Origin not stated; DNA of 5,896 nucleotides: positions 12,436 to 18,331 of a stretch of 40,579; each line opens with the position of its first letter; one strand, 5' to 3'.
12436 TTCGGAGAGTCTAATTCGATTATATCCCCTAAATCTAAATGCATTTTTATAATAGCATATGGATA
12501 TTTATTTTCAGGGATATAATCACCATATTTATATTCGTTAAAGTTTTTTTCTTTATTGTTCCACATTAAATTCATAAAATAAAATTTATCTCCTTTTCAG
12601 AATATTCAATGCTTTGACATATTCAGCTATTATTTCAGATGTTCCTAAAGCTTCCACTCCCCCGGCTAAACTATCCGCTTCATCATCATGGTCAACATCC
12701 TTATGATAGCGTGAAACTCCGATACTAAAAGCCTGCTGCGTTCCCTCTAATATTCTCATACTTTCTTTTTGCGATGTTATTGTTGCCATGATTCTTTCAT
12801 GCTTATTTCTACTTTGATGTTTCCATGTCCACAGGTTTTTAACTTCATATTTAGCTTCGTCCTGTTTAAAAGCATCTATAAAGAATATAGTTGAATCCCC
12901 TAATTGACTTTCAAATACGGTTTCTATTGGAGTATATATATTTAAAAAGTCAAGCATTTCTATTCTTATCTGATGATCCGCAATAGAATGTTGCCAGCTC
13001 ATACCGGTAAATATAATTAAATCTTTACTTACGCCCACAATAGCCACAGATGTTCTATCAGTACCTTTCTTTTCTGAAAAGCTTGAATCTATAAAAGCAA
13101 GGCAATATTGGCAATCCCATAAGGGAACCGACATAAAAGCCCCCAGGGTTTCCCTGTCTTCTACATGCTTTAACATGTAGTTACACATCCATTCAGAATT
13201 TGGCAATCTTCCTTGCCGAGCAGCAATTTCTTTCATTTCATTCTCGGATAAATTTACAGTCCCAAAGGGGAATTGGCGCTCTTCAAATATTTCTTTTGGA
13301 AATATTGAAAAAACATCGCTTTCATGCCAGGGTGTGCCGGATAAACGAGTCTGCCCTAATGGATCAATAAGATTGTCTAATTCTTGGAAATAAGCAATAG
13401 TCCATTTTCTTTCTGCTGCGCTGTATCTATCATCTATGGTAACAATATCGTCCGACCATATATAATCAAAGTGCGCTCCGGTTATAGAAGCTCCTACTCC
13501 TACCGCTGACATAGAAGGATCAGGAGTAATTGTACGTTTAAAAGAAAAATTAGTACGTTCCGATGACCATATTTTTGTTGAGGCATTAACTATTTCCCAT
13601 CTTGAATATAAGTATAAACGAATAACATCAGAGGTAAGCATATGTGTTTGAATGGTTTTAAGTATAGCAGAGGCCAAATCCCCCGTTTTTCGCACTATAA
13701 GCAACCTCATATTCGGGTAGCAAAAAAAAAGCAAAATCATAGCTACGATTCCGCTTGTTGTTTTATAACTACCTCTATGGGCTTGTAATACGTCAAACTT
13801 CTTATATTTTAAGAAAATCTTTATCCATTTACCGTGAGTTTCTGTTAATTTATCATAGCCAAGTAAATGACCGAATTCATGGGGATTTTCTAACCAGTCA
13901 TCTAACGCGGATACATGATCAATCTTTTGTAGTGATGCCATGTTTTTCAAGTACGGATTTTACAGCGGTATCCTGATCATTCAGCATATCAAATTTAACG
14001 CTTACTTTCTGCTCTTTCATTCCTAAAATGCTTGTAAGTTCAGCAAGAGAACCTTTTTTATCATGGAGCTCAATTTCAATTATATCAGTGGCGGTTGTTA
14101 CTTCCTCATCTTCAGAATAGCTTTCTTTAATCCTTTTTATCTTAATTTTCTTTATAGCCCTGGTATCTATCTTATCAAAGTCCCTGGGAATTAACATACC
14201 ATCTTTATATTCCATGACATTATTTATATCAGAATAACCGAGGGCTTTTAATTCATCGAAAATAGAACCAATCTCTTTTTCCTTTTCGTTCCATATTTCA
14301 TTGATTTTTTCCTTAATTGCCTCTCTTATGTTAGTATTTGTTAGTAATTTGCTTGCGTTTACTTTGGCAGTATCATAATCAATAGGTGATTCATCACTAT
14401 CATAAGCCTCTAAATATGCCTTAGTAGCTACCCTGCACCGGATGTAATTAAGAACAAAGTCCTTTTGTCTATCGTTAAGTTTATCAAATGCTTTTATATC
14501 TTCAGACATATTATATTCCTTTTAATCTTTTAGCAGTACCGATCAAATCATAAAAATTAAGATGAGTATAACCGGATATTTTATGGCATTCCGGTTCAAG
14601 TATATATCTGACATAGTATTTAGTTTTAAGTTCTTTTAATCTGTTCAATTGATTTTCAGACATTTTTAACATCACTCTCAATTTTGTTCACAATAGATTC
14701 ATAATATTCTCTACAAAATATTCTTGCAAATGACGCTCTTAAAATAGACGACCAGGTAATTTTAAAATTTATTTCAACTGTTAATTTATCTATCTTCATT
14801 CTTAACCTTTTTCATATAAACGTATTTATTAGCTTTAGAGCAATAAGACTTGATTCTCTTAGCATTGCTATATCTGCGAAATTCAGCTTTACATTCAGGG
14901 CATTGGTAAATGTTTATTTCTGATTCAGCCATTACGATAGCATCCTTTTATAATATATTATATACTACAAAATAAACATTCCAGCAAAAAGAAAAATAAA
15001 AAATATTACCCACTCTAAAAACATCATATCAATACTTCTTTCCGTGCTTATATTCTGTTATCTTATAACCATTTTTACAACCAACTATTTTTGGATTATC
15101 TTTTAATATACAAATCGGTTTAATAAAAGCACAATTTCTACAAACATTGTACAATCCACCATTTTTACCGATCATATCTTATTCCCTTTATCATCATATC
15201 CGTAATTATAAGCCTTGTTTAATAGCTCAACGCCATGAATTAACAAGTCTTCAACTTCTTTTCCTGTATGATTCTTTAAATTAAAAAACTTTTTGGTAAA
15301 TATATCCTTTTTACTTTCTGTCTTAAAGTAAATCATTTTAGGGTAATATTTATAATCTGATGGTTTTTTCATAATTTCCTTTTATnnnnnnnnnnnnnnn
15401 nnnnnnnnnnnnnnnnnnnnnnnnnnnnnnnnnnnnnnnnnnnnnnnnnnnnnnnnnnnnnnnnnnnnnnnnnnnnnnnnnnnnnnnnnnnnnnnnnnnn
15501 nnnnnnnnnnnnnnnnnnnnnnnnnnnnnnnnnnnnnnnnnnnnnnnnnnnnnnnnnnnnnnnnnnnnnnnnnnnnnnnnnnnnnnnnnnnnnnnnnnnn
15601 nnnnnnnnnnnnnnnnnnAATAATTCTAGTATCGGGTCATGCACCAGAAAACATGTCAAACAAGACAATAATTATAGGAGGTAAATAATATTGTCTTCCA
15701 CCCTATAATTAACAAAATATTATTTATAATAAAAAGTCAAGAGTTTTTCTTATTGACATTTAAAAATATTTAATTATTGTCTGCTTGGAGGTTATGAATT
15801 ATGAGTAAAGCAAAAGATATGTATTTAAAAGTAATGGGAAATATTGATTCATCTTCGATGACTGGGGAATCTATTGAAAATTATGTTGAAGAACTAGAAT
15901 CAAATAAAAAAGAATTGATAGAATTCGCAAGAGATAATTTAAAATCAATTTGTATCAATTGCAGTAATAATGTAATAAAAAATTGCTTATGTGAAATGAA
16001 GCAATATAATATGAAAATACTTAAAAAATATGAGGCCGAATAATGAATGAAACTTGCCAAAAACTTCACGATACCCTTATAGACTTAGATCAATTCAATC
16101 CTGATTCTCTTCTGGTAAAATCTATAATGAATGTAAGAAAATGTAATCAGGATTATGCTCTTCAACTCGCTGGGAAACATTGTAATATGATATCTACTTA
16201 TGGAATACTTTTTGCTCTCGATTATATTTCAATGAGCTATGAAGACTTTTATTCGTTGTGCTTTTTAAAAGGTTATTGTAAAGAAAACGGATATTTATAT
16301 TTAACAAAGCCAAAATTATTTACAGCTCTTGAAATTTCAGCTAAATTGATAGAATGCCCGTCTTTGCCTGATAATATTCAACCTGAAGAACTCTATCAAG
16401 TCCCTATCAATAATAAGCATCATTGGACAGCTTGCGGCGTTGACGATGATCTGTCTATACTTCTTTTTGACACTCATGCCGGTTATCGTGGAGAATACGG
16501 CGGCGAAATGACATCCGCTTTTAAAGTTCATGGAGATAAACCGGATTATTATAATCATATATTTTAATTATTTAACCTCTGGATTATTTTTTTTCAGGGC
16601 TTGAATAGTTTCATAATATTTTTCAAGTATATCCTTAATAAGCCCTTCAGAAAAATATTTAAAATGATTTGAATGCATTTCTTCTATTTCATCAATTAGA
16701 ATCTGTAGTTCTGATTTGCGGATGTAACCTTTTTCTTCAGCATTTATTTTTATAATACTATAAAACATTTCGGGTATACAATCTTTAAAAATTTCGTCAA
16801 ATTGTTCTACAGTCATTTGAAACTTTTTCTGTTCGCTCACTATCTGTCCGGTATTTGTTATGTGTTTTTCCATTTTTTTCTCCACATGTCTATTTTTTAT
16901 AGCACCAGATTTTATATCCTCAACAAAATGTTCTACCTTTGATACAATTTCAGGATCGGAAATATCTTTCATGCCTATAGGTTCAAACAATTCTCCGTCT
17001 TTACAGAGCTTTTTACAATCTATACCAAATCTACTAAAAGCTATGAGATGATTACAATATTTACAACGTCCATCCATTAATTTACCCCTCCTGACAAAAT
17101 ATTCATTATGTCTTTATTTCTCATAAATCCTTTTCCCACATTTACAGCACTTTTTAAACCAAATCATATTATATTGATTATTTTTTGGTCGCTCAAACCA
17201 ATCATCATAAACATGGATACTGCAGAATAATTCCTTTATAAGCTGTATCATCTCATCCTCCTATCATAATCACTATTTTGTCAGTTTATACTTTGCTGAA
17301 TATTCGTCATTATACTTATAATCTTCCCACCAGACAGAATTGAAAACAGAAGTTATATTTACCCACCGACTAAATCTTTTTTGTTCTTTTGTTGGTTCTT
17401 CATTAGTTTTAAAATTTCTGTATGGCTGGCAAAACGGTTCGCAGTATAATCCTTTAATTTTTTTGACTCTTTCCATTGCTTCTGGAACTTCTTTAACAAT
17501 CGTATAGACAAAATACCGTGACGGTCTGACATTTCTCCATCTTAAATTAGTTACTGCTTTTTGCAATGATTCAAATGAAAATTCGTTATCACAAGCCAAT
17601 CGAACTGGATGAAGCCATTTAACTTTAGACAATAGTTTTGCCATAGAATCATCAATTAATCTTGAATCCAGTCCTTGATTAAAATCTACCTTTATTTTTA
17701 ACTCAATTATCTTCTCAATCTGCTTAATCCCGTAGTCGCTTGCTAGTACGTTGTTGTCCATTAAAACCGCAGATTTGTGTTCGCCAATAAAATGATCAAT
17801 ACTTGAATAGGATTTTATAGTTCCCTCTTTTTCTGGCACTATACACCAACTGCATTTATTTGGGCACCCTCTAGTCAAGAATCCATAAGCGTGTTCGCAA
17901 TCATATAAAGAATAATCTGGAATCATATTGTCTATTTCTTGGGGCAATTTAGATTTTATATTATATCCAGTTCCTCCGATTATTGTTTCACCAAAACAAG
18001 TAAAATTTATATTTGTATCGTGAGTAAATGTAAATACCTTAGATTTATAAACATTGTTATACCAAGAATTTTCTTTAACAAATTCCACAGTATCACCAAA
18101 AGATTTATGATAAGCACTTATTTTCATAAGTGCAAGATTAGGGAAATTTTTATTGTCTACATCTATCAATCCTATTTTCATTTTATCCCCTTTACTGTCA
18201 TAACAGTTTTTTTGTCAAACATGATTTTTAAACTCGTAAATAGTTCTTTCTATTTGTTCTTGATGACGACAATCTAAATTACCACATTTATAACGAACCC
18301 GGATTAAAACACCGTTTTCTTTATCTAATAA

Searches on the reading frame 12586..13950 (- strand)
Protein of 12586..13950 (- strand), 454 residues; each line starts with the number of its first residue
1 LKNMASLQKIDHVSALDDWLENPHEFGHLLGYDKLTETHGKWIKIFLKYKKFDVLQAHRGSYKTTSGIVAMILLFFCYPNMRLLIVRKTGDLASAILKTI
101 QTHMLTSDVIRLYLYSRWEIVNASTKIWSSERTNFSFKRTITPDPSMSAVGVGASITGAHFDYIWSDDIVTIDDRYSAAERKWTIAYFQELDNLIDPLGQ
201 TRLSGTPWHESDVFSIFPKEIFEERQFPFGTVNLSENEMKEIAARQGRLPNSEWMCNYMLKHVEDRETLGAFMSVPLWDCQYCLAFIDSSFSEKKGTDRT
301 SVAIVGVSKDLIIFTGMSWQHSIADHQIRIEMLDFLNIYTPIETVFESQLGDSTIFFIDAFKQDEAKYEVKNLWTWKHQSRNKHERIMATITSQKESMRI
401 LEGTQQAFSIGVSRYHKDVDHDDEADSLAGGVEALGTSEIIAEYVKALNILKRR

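Call 86: search_protein_families(library=phrogs, proteins=[window:12586-13950:-], max_evalue=0.001)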
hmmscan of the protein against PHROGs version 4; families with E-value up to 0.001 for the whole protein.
window:12586-13950:- (454 aa): 2 families
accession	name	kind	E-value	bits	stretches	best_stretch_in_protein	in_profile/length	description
phrog_38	-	head and packaging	4e-32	112.7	1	22-435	281-703/760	terminase large subunit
phrog_17672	-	head and packaging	3.5e-10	40.4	1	41-225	56-235/395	terminase large subunit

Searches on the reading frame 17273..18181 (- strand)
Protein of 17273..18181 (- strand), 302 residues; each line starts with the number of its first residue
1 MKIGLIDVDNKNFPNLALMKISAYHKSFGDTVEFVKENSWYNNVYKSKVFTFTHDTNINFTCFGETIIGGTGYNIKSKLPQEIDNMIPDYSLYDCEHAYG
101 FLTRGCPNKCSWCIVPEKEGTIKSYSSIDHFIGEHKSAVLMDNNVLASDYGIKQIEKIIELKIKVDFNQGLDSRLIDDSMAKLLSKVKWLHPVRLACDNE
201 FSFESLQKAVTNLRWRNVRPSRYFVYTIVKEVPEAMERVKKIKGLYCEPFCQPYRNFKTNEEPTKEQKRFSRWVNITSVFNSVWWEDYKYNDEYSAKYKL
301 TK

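Call 86: search_protein_families(library=phrogs, proteins=[window:17273-18181:-], max_evalue=0.001)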
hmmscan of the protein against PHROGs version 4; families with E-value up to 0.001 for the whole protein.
window:17273-18181:- (302 aa): 1 family
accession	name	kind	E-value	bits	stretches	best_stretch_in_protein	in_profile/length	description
phrog_9298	-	other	1.4e-91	308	1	1-297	1-300/305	radical SAM domain protein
